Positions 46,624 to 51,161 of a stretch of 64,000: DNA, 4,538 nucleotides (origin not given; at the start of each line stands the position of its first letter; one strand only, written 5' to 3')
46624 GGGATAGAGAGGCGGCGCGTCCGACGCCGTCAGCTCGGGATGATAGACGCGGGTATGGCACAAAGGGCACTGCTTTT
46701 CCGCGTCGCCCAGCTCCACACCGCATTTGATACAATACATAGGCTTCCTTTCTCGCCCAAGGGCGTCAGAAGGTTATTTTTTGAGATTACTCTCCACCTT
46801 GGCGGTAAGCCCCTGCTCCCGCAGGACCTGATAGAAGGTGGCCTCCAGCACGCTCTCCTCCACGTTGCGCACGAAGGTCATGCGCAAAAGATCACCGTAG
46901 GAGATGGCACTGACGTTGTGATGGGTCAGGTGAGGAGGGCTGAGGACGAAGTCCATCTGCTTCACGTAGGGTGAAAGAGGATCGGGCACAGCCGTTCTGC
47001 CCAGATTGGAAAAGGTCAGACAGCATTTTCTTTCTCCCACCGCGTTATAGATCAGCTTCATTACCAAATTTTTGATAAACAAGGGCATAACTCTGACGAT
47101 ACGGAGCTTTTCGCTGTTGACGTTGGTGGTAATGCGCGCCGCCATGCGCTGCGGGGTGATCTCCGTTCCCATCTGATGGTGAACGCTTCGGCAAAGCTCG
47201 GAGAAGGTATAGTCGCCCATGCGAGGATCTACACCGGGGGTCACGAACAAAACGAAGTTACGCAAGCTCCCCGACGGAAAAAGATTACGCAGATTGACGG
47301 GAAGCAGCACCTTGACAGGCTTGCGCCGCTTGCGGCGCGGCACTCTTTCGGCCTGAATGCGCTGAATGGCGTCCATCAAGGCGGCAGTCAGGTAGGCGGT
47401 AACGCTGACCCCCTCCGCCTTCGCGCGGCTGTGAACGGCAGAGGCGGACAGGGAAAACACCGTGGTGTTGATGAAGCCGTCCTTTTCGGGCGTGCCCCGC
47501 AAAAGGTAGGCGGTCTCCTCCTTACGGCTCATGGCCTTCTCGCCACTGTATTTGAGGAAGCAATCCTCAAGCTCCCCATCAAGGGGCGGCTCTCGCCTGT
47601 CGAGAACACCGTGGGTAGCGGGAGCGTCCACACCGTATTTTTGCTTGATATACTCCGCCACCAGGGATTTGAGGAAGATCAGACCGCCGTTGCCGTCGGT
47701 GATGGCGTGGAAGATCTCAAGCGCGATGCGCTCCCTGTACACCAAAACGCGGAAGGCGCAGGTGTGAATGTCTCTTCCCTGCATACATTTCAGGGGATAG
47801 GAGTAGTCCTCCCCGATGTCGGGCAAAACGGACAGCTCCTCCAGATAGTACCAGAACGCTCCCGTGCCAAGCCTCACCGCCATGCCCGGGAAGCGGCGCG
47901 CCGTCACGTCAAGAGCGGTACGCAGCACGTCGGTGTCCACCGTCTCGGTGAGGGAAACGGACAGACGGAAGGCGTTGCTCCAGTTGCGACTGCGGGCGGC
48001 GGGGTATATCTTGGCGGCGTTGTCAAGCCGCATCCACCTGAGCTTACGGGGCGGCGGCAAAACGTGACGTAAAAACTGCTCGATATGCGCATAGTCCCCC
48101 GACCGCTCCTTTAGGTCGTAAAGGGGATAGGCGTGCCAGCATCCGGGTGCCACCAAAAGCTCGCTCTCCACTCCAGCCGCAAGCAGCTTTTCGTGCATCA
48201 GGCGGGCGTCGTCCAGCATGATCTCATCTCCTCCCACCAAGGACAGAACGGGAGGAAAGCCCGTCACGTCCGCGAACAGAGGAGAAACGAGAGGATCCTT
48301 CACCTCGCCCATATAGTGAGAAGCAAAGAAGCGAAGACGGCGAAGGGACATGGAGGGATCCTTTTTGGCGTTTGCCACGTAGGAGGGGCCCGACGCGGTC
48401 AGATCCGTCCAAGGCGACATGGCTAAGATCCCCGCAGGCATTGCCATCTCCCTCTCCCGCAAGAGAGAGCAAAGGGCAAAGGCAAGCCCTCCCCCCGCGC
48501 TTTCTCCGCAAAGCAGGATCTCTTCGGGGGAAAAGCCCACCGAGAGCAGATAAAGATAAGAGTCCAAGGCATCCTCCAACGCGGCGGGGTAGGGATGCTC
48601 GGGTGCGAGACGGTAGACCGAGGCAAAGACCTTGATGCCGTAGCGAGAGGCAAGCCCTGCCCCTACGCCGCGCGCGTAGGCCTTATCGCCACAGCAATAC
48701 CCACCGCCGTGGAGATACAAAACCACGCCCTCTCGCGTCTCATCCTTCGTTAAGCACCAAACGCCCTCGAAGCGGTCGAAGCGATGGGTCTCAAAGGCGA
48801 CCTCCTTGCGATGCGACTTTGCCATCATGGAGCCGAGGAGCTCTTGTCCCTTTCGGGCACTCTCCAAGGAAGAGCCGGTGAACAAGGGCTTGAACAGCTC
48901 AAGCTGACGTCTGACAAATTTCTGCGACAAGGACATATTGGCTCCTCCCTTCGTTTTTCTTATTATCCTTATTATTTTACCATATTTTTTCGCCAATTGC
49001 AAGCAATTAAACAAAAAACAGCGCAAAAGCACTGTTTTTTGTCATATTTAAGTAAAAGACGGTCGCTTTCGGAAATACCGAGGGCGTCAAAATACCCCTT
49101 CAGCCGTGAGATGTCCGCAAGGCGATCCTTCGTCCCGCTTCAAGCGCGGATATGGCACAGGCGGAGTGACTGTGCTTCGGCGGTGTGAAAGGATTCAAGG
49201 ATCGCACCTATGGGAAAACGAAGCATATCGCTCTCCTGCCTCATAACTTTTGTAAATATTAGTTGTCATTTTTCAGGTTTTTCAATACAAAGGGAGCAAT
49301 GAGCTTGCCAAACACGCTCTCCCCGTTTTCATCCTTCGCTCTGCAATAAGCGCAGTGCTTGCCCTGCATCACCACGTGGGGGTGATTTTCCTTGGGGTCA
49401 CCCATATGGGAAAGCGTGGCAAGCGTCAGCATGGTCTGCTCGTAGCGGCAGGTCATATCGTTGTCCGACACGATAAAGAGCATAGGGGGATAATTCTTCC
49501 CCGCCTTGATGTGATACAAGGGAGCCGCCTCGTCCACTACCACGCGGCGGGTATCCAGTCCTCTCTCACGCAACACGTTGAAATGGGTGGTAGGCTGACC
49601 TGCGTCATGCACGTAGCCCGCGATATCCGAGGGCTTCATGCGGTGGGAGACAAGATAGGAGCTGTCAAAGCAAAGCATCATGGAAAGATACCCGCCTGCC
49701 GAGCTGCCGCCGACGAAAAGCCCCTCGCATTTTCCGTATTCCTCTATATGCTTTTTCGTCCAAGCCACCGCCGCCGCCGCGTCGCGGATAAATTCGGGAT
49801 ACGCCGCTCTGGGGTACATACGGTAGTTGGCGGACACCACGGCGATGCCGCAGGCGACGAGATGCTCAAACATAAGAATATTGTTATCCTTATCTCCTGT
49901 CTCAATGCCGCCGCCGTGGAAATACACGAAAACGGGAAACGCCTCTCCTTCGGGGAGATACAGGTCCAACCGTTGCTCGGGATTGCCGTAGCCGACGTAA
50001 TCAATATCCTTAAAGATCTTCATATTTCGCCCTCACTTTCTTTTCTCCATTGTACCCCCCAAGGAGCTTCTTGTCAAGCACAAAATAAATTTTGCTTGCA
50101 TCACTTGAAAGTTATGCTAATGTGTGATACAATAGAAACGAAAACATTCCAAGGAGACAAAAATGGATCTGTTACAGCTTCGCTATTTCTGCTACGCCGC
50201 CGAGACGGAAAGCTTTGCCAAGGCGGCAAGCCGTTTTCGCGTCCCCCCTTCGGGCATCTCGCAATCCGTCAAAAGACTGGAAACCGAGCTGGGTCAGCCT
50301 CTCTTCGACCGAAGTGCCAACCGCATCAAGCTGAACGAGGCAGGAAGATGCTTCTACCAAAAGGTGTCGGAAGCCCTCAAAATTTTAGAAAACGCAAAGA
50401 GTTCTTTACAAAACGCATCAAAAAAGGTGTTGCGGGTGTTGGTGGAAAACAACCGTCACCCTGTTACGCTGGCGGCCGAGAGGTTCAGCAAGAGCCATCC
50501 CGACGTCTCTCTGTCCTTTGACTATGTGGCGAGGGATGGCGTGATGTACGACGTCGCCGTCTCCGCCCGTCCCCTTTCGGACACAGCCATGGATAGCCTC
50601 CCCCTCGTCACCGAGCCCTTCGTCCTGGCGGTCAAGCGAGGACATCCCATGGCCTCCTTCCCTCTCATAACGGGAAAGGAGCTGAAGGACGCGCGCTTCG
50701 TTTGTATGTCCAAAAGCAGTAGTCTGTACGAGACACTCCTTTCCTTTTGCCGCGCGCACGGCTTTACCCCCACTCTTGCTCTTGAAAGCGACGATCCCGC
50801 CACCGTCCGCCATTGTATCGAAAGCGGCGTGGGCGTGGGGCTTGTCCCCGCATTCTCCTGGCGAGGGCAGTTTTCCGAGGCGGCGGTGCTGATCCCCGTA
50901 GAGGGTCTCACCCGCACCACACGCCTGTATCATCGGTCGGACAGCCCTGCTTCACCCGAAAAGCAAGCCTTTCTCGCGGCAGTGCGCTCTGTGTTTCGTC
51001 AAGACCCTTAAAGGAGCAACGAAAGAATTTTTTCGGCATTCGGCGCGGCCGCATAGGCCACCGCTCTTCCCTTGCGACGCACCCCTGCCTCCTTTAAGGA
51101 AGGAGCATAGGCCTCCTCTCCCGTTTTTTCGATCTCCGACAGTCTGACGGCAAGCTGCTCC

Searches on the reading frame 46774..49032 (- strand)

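Call 61: search_protein_families(library=pfam, proteins=[window:46774-49032:-], max_evalue=0.00001)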
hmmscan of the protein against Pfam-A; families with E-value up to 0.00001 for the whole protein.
window:46774-49032:- (752 aa): 3 families
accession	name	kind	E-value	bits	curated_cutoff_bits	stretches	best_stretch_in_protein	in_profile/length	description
PF07859.19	Abhydrolase_3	-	2.1e-48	165.3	25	1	104-302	1-208/210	alpha/beta hydrolase fold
PF10340.15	Say1_Mug180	-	1.2e-10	41.3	21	1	97-249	118-277/374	Steryl acetyl hydrolase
PF20434.5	BD-FAE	-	2.8e-08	34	26.8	1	97-187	9-106/215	BD-FAE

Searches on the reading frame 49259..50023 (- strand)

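Call 61: search_protein_families(library=pfam, proteins=[window:49259-50023:-], max_evalue=0.00001)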
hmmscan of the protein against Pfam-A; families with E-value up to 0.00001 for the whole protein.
window:49259-50023:- (254 aa): 4 families
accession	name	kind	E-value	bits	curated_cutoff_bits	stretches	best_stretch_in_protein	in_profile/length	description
PF20434.5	BD-FAE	-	3e-21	76.4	26.8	1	19-119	1-108/215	BD-FAE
PF07859.19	Abhydrolase_3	-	1.9e-17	64.2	25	1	32-119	1-90/210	alpha/beta hydrolase fold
PF00326.27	Peptidase_S9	-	2.9e-09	37.1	22.6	1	80-226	46-190/213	Prolyl oligopeptidase family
PF00135.34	COesterase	-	8.5e-07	28.7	27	0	19-69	88-142/515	Carboxylesterase family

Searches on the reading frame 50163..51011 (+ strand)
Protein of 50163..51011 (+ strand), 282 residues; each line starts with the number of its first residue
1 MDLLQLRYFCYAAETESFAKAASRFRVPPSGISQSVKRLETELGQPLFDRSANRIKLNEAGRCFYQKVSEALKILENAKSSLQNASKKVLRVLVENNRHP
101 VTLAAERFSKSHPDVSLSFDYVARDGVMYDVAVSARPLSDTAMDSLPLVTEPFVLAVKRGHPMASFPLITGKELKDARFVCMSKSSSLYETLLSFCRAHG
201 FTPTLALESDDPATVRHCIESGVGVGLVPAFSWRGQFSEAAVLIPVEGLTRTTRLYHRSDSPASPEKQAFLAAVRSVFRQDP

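Call 61: search_protein_families(library=pfam, proteins=[window:50163-51011:+], max_evalue=0.00001)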
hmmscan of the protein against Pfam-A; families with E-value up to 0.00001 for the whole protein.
window:50163-51011:+ (282 aa): 2 families
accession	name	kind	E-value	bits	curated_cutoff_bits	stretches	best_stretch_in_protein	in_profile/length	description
PF03466.25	LysR_substrate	-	1.4e-28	100.2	28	1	102-278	22-208/209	LysR substrate binding domain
PF00126.33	HTH_1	-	6.2e-19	68.1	26.6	1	5-62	3-60/60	Bacterial regulatory helix-turn-helix protein, lysR family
